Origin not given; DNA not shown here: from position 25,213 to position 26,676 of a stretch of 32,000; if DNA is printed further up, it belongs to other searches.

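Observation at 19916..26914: Array of four autonomous two-gene cassettes: H-X9-DG/DUF1559 pseudopilin-like protein plus a mini-lipoprotein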

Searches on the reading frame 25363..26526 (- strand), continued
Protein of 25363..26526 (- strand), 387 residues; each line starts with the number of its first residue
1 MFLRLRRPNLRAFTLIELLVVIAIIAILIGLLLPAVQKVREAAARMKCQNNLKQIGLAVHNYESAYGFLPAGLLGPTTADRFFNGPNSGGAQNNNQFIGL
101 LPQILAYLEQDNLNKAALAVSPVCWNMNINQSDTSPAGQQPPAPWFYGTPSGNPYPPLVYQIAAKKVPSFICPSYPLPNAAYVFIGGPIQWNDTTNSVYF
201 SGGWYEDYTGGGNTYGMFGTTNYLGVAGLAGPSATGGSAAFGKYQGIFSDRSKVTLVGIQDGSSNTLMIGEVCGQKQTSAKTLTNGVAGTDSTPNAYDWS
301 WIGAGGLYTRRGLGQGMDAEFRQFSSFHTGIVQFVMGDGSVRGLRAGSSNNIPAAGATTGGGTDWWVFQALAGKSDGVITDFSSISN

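Call 44: find_encoding_contigs(protein=P0025, flank=4000, max_places=2)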
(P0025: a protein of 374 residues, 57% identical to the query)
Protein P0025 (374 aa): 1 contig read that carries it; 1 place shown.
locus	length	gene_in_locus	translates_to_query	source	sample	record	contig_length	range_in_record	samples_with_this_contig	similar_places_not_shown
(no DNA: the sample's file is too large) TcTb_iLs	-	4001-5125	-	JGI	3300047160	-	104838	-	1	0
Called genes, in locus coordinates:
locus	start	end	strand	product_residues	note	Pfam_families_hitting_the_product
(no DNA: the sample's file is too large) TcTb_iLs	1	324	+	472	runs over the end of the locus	PF00919:UPF0004, PF04055:Radical_SAM, PF18693:TRAM_2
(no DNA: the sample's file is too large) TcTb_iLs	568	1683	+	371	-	PF07963:N_methyl, PF07596:SBP_bac_10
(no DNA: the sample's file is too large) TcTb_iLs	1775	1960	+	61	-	-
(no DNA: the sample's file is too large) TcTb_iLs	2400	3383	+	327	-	PF07963:N_methyl, PF07596:SBP_bac_10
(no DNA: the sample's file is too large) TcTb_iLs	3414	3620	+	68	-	-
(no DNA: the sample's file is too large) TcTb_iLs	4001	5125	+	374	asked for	PF07963:N_methyl, PF07596:SBP_bac_10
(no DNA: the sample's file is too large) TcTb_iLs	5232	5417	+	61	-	-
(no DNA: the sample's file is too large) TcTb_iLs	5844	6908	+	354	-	PF07963:N_methyl, PF07596:SBP_bac_10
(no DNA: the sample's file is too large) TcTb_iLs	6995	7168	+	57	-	-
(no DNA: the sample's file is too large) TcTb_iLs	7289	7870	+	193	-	PF01066:CDP-OH_P_transf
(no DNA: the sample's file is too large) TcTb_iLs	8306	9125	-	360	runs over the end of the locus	PF00578:AhpC-TSA, PF08534:Redoxin, PF00085:Thioredoxin, PF13905:Thioredoxin_8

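Call 45: find_encoding_contigs(protein=P0010, flank=4000, max_places=2)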
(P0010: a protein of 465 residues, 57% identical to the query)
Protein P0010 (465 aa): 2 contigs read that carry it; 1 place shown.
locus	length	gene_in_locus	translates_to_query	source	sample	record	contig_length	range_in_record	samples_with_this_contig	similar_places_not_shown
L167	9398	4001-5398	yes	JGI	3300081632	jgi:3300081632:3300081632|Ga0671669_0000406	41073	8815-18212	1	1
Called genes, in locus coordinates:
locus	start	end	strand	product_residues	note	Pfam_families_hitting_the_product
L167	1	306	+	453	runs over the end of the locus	PF00289:Biotin_carb_N, PF08443:RimK (weak), PF02222:ATP-grasp, PF02786:CPSase_L_D2, PF07478:Dala_Dala_lig_C, PF02785:Biotin_carb_C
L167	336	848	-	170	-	-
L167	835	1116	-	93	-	PF18929:DUF5678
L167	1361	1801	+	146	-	PF10861:DUF2784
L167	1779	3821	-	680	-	PF05448:AXE1 (faint)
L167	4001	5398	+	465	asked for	PF07963:N_methyl (weak), PF07596:SBP_bac_10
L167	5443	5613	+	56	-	-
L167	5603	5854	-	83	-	-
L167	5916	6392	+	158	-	-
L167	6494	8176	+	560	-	PF00005:ABC_tran, PF02463:SMC_N (faint), PF13555:AAA_29 (faint), PF13304:AAA_21 (faint), PF12848:ABC_tran_Xtn, PF00005:ABC_tran, PF13476:AAA_23 (weak)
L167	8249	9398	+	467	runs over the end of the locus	PF13360:PQQ_2, PF13570:Beta-prop_ACSF4 (faint), PF01011:PQQ (faint), PF13360:PQQ_2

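Call 56: predict_structure(alignment_id=A6)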
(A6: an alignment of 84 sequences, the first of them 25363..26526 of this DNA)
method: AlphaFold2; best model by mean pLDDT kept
length: 387 residues; sequences in the alignment: 84
mean_pLDDT: 94.0   pTM: 0.89
mean pLDDT of the five models: 94.0, 92.8, 91.4, 90.5, 90.3
residues with pLDDT >= 90: 349; 70-90: 25; 50-70: 13; < 50: 0
segments of 3 or more residues with pLDDT < 50: none
pLDDT, mean of each block of 10 residues (from residue 1): 65 82 94 92 96 98 98 91 77 96 98 98 97 95 96 96 98 96 96 94 93 96 98 88 96 97 97 96 95 96 97 96 96 98 96 94 96 94 90
secondary structure, 60 per line:
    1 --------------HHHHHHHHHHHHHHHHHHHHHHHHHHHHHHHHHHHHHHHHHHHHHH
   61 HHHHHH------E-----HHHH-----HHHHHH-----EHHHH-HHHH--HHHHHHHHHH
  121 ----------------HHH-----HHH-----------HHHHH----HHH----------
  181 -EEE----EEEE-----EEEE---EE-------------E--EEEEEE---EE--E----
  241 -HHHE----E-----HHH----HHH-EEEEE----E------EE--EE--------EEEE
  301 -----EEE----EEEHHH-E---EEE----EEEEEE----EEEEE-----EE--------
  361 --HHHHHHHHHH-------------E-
elements in order: H15-66 H79-82 H88-93 H100-103 H105-108 H111-120 H159-163 E182-184 E189-192 E198-201 E223-228 E267-271 E297-300 E306-308 E313-315 E324-326 E331-336 E341-345 H363-372

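Call 58: fold_search(model_id=the predicted structure, library=pdb)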
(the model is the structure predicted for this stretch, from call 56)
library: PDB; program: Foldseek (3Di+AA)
matches with E <= 10: 16; with E <= 0.001: 0
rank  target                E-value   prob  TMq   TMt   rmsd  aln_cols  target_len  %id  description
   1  1ay2_A                7.9e-01  0.87  0.14  0.31   2.6        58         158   38  STRUCTURE OF THE FIBER-FORMING PROTEIN PILIN AT 2.6 ANGSTROMS RESOLUTION (released 1998-04-29)
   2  5vxx_A                1.4e+00  0.30  0.12  0.25   4.5        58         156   38  Cryo-EM reconstruction of Neisseria gonorrhoeae Type IV pilus (released 2017-07-12)
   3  8p3b                  3.2e+00  0.13  0.10  0.20   5.6        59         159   37  Neisseria meningitidis Type IV pilus SA-GATDH variant (released 2024-04-03)
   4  8tj2_A                3.4e+00  0.13  0.12  0.19   9.2        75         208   28  CryoEM structure of Myxococcus xanthus type IV pilus (released 2023-08-09)
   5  2rd1_A                5.5e+00  0.04  0.06  0.33   3.1        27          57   22  X-Ray structure of the protein Q7CQI7. Northeast Structural Genomics Consortium target StR87A (released 2007-10-09)
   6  6m7y_A                6.5e+00  0.01  0.07  0.03  12.3        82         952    8  Dehydratase, NisB, bound to a non-eliminable substrate analog (released 2019-08-14)
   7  3s0t_B                7.0e+00  0.03  0.10  0.19   9.9        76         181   17  Crystal structure of the CofA Type IV pilin subunit from enterotoxigenic E. coli (released 2012-04-11)
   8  5epv_B                7.4e+00  0.01  0.07  0.12  16.8       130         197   13  Histidine kinase domain from the LOV-HK blue-light receptor from Brucella abortus (released 2016-02-24)
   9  1a0p                  7.9e+00  0.02  0.06  0.08   7.3        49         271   16  SITE-SPECIFIC RECOMBINASE, XERD (released 1998-03-18)
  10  4mnd                  8.3e+00  0.02  0.08  0.08  17.4        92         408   16  Crystal structure of Archaeoglobus fulgidus IPCT-DIPPS bifunctional membrane protein (released 2014-07-02)
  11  7a0s_A                8.3e+00  0.01  0.06  0.08  14.0        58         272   16  50S Deinococcus radiodurans ribosome bounded with mycinamicin I (released 2021-08-18)
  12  6wyj                  8.9e+00  0.01  0.07  0.07  18.8       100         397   13  Cryo-EM structure of the GltPh L152C-G321C mutant in the intermediate state (released 2021-02-17)
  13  5t2a_c                9.4e+00  0.04  0.05  0.08   1.5        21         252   14  CryoEM structure of the Leishmania donovani 80S ribosome at 2.9 Angstrom resolution (released 2017-01-25)
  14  6zg6_A                9.4e+00  0.01  0.07  0.07  14.4        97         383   13  COPII on membranes, outer coat vertex (released 2021-02-17)
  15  2pm9_A                9.4e+00  0.01  0.07  0.07  14.4        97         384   13  Crystal structure of yeast Sec13/31 vertex element of the COPII vesicular coat (released 2007-07-03)
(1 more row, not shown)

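Call 79: search_solved_structures(query=A6, max_evalue=0.01, show_alignments=2)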
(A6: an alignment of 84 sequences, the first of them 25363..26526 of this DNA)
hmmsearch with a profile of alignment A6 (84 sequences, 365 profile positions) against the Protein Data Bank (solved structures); distinct sequences matched with E-value up to 0.01: 13.
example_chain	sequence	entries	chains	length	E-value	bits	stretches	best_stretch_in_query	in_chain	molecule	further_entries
9egp_A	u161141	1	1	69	8.8e-08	35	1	3-68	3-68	Geopilin domain 1 protein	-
7tgg_A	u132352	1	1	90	1.1e-06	31.4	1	3-32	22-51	Geopilin domain 1 protein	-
9laa_A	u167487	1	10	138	3.4e-06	29.8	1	3-33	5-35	Type IV pilin protein PilA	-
6gv9_A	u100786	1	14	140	4.4e-05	26.1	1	11-41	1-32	Prepilin peptidase-dependent protein D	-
8p3b_A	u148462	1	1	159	0.00024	23.7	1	11-35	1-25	Fimbrial protein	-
2m7g_A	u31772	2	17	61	0.00036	23.1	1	11-33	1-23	Geopilin domain 1 protein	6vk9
1ay2_A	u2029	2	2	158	0.00045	22.8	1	11-35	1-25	TYPE 4 PILIN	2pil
2hi2_A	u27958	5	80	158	0.00045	22.8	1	11-35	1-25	Fimbrial protein | PilA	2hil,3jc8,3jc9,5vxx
5kua_A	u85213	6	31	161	0.00047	22.8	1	11-35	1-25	pilin | Neisseria meningitidis PilE variant SB-GATDH | Neisseria meningitidis PilE, SB-DATDH variant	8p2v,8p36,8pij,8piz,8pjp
8tj2_C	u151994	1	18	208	0.0014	21.2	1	11-62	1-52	Type IV major pilin protein PilA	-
6xxd_A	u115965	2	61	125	0.0052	19.3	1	11-34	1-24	PilA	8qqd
1oqw_A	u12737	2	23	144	0.006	19.1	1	11-35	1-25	Fimbrial protein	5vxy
3sok_A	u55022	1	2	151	0.0093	18.5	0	11-33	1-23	Fimbrial protein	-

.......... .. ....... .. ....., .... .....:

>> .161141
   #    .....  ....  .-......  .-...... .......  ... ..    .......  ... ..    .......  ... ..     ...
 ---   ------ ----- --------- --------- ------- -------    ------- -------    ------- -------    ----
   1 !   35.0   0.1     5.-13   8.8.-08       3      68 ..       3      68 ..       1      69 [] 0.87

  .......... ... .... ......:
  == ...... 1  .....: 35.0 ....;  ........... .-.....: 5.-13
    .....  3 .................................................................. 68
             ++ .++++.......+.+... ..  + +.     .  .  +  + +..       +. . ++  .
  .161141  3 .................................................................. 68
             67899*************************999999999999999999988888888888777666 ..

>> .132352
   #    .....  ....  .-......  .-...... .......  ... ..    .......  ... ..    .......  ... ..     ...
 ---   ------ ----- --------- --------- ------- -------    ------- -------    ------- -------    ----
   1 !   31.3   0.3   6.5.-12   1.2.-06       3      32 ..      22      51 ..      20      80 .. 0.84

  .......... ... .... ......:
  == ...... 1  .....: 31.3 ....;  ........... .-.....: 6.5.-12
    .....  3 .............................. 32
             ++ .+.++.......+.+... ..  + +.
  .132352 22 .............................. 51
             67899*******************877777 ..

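Call 80: find_encoding_contigs(protein=P0015, flank=3000, max_places=2)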
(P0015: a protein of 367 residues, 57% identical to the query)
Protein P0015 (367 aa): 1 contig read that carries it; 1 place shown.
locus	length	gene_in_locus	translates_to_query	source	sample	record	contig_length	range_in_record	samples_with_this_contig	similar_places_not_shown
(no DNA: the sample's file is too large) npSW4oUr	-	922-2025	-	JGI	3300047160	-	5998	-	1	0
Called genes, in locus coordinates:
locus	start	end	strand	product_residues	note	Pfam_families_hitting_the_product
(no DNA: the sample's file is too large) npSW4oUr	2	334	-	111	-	?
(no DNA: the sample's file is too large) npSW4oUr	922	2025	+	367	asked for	PF07963:N_methyl, PF07596:SBP_bac_10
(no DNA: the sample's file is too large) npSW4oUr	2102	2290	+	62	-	-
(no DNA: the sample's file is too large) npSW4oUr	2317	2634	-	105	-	-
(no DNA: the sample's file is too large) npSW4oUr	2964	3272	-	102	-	-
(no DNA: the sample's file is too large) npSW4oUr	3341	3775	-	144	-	-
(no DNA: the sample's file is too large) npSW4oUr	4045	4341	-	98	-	-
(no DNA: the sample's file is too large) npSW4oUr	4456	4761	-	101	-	-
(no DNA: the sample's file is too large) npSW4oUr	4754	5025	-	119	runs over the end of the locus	PF00578:AhpC-TSA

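Call 81: find_encoding_contigs(protein=P0017, flank=3000, max_places=2)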
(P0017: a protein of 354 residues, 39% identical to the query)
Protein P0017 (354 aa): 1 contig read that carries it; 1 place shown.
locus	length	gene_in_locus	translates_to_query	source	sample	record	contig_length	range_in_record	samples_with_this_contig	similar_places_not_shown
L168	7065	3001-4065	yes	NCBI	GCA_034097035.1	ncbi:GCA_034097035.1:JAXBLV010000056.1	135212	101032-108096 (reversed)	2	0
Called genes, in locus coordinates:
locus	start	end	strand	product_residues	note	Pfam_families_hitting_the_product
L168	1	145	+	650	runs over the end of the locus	PF01558:POR, PF01855:POR_N, PF17147:PFOR_II (weak)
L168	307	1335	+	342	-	PF02775:TPP_enzyme_C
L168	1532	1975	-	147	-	-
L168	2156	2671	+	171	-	PF00571:CBS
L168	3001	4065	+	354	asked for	PF07963:N_methyl, PF07596:SBP_bac_10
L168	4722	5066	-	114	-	-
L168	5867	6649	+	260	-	PF09414:RNA_ligase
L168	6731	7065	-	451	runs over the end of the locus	PF01011:PQQ (faint), PF13360:PQQ_2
